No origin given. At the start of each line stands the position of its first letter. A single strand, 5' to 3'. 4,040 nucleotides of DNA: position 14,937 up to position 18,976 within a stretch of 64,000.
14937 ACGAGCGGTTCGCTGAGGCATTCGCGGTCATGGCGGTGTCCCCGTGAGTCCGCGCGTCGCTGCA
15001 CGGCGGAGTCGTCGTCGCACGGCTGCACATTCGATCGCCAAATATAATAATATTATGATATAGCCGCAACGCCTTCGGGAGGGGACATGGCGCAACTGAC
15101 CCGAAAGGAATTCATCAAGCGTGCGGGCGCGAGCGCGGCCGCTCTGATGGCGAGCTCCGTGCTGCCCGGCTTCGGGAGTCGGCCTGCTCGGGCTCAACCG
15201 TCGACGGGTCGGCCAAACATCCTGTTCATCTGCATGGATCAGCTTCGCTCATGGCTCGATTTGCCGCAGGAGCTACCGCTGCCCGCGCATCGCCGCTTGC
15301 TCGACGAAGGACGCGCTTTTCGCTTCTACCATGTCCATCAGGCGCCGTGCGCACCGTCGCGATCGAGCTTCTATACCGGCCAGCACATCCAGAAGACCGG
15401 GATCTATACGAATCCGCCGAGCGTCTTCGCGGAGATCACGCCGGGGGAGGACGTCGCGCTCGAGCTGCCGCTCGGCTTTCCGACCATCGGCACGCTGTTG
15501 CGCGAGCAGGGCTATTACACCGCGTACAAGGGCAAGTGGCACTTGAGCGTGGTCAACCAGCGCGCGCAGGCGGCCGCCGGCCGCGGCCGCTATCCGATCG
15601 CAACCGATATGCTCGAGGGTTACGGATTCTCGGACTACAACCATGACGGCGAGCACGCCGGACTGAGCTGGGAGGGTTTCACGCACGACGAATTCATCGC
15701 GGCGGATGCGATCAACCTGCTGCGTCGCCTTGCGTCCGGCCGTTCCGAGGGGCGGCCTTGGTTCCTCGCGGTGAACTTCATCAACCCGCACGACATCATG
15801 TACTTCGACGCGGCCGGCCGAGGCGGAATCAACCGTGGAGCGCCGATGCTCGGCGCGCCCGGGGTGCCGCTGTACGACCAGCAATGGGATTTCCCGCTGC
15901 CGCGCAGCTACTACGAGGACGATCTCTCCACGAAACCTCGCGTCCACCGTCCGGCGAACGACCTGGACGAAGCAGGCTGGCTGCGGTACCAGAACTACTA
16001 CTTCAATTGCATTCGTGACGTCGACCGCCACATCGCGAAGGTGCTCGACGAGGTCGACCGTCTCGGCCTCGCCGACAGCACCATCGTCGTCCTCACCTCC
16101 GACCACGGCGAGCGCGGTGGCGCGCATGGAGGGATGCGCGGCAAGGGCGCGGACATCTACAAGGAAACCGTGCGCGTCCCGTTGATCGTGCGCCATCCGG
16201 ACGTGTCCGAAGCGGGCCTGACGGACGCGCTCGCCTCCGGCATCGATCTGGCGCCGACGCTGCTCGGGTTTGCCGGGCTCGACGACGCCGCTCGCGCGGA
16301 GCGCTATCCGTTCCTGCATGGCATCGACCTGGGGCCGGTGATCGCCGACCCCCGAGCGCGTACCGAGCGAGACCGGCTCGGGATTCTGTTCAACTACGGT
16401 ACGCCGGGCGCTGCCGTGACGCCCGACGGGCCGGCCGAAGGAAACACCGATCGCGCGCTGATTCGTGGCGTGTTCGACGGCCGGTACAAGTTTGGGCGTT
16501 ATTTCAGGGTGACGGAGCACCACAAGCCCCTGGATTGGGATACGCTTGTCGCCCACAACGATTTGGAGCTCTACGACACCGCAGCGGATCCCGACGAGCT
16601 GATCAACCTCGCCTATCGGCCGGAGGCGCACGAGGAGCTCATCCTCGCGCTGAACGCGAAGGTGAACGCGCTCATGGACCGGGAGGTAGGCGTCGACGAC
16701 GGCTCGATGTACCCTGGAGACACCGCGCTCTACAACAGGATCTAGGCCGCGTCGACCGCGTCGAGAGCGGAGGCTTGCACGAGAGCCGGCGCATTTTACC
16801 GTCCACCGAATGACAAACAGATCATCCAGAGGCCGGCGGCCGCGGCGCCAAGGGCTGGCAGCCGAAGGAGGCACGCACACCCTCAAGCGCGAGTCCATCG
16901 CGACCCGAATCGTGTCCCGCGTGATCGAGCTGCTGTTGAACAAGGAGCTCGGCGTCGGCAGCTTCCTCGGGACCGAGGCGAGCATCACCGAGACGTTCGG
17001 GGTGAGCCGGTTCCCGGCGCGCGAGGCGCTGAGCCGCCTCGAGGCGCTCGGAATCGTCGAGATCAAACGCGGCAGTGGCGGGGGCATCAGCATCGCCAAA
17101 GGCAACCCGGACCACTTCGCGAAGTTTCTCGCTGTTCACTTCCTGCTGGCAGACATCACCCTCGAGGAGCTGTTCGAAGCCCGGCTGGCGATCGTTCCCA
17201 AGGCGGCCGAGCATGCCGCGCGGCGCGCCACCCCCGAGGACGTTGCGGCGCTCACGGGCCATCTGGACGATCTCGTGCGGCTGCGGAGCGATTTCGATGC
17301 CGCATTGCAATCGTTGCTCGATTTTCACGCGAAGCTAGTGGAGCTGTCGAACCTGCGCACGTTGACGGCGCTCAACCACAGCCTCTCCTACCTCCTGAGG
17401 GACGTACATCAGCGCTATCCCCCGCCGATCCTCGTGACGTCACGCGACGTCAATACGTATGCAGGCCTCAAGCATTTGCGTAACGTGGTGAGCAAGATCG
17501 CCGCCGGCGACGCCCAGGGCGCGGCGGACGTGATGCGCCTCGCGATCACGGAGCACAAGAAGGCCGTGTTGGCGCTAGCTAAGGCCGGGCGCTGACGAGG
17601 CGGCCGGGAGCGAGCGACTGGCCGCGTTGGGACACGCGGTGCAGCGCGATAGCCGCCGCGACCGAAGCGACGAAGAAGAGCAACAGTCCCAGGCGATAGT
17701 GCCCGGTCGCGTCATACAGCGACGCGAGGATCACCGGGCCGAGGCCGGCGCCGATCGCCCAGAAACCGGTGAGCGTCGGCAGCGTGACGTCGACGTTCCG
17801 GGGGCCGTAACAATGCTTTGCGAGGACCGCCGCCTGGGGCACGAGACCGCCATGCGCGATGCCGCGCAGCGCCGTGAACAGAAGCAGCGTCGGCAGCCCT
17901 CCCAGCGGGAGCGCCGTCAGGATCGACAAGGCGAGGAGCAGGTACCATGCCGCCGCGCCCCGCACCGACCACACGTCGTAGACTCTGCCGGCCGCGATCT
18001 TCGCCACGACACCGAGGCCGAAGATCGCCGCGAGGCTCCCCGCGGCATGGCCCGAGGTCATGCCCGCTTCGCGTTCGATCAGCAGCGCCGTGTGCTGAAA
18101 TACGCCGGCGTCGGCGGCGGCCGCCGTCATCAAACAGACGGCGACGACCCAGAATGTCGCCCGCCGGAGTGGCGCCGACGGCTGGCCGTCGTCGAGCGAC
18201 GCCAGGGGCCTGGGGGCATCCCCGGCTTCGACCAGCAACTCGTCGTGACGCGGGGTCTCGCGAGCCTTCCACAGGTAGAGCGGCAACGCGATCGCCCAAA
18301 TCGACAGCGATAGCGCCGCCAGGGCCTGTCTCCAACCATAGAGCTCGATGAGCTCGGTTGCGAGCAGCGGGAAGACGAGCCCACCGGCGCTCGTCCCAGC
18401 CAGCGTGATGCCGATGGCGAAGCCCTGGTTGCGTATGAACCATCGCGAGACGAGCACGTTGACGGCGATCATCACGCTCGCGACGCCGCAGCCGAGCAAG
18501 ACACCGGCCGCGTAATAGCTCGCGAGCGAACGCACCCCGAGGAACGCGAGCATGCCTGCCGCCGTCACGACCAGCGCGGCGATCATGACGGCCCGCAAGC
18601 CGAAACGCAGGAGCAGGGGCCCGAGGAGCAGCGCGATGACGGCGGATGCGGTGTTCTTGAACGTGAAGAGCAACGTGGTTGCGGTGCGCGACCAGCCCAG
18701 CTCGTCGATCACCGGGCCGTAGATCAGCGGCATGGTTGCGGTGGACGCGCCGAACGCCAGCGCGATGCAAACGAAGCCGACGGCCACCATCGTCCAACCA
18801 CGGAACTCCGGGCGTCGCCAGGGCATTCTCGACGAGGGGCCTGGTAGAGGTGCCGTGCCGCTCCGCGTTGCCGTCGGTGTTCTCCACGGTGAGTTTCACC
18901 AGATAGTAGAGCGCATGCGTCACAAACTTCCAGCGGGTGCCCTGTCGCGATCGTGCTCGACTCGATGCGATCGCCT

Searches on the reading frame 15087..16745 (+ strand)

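Call 21: search_protein_families(library=pfam, proteins=[window:15087-16745:+], max_evalue=0.001)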
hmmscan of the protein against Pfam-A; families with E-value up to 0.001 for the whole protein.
window:15087-16745:+ (552 aa): 4 families
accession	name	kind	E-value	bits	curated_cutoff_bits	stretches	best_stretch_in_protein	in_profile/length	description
PF00884.28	Sulfatase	-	9.8e-42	143.7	25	1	43-397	1-300/301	Sulfatase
PF16347.10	SGSH_C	-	1.9e-09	38.3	29.3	1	357-402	11-57/154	N-sulphoglucosamine sulphohydrolase, C-terminal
PF01663.27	Phosphodiest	-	2.8e-08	34.2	23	1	309-341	188-220/342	Type I phosphodiesterase / nucleotide pyrophosphatase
PF02995.22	DUF229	-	0.00025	20.3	25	1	304-347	305-348/496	Protein of unknown function (DUF229)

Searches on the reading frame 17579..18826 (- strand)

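Call 21: search_protein_families(library=pfam, proteins=[window:17579-18826:-], max_evalue=0.001)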
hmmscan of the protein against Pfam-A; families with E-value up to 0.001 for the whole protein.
window:17579-18826:- (415 aa): 1 family
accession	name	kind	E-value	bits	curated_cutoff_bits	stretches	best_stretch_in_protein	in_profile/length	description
PF07690.21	MFS_1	-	5.4e-33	114.8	33.4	2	18-288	2-267/347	Major Facilitator Superfamily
